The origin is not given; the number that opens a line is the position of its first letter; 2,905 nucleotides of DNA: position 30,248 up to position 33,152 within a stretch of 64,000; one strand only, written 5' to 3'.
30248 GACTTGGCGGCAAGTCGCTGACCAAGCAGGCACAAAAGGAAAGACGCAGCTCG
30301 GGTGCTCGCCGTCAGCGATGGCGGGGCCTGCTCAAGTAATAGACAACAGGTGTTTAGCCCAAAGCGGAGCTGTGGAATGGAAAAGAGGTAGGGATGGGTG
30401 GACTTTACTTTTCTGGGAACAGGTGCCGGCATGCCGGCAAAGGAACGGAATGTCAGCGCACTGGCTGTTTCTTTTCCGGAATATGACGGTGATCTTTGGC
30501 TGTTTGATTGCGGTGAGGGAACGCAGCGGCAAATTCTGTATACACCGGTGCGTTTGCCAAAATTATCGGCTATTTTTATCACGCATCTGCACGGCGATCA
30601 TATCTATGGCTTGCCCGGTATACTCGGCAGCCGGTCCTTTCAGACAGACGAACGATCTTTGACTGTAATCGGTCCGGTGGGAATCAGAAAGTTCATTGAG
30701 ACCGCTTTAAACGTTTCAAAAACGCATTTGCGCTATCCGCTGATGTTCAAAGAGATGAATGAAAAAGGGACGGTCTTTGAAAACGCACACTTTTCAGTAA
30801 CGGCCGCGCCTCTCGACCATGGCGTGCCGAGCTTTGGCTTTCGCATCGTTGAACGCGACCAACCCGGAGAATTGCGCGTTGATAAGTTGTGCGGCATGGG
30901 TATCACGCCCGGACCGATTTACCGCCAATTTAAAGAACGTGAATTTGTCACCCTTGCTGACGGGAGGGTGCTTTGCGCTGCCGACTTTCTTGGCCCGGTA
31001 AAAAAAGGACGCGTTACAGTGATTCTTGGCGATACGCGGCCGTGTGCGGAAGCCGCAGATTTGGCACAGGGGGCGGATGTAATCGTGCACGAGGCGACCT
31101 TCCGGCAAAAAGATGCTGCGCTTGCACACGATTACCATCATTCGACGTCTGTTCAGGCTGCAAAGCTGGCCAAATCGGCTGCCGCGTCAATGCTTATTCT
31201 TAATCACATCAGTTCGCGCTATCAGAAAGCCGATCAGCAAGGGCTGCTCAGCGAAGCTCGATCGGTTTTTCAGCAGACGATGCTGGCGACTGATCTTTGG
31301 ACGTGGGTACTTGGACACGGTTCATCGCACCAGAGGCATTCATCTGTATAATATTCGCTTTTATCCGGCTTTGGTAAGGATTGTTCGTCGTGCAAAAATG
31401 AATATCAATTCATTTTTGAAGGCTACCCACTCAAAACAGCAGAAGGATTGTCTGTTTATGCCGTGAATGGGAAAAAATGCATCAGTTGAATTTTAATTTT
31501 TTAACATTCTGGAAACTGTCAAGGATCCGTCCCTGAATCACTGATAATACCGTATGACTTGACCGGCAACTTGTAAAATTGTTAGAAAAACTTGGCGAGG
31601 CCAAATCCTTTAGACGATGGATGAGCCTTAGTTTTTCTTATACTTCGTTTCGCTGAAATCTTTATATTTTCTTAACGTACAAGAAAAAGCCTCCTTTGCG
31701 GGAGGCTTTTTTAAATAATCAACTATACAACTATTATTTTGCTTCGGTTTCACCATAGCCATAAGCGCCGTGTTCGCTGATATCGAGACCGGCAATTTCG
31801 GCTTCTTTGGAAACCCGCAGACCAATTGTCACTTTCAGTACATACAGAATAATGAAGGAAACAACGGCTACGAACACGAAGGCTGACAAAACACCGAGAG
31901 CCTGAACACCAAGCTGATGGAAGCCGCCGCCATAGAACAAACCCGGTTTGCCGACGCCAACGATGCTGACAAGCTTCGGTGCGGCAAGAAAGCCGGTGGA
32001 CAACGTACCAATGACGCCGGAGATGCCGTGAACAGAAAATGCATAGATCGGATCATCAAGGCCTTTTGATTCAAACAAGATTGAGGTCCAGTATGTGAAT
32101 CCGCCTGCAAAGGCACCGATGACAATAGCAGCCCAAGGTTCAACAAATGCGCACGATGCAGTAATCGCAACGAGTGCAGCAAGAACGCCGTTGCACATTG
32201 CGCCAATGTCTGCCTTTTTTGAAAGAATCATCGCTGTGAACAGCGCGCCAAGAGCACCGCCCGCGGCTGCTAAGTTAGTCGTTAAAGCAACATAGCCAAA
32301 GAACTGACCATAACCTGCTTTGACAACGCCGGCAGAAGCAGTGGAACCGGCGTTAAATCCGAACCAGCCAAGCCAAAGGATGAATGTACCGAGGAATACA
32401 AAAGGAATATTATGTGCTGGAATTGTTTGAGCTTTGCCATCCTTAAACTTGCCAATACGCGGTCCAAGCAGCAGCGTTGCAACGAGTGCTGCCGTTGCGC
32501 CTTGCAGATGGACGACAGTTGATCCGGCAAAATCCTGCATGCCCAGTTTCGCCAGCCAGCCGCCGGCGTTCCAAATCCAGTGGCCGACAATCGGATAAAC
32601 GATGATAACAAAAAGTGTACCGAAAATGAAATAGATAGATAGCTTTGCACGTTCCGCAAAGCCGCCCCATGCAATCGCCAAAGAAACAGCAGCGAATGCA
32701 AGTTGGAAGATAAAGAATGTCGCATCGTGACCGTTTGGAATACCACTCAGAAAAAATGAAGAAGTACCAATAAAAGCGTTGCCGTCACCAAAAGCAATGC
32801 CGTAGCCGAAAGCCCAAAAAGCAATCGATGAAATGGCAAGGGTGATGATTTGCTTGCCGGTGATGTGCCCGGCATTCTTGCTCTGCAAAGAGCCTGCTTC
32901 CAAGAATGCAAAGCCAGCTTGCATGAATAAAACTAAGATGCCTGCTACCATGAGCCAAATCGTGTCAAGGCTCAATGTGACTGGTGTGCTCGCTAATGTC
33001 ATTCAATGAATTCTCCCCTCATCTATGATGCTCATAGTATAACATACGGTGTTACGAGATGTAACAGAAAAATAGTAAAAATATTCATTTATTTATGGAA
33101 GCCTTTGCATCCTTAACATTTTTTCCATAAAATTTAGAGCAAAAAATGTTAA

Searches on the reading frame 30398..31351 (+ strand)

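Call 16: search_protein_families(library=pfam, proteins=[window:30398-31351:+])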
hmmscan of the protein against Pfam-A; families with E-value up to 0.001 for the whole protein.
window:30398-31351:+ (317 aa): 3 families
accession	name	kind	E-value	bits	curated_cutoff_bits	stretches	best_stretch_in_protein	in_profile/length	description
PF12706.13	Lactamase_B_2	-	1.4e-17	64.4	27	2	35-151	4-131/200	Beta-lactamase superfamily domain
PF00753.33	Lactamase_B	-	2.3e-09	37.9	22.7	1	29-78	13-66/196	Metallo-beta-lactamase superfamily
PF13691.12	Lactamase_B_4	-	1.1e-06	28.6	27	1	32-69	22-61/63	tRNase Z endonuclease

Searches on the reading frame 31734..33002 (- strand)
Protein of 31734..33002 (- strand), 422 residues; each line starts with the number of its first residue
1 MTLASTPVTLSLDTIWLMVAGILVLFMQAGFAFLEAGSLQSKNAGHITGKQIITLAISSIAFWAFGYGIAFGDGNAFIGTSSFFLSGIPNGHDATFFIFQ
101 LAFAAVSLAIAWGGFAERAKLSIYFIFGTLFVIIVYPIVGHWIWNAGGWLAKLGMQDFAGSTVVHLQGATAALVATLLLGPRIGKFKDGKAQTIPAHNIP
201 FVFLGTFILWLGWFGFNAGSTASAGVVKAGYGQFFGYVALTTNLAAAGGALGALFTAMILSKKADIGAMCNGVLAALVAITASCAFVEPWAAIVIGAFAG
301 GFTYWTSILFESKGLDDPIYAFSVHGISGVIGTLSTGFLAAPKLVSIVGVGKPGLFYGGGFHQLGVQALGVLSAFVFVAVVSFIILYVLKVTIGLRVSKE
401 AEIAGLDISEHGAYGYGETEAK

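Call 16: search_protein_families(library=pfam, proteins=[window:31734-33002:-])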
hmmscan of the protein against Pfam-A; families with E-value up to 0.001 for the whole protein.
window:31734-33002:- (422 aa): 1 family
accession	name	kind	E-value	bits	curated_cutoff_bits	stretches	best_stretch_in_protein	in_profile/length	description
PF00909.26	Ammonium_transp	-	2.2e-119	399.2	23.2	1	15-416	1-399/399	Ammonium Transporter Family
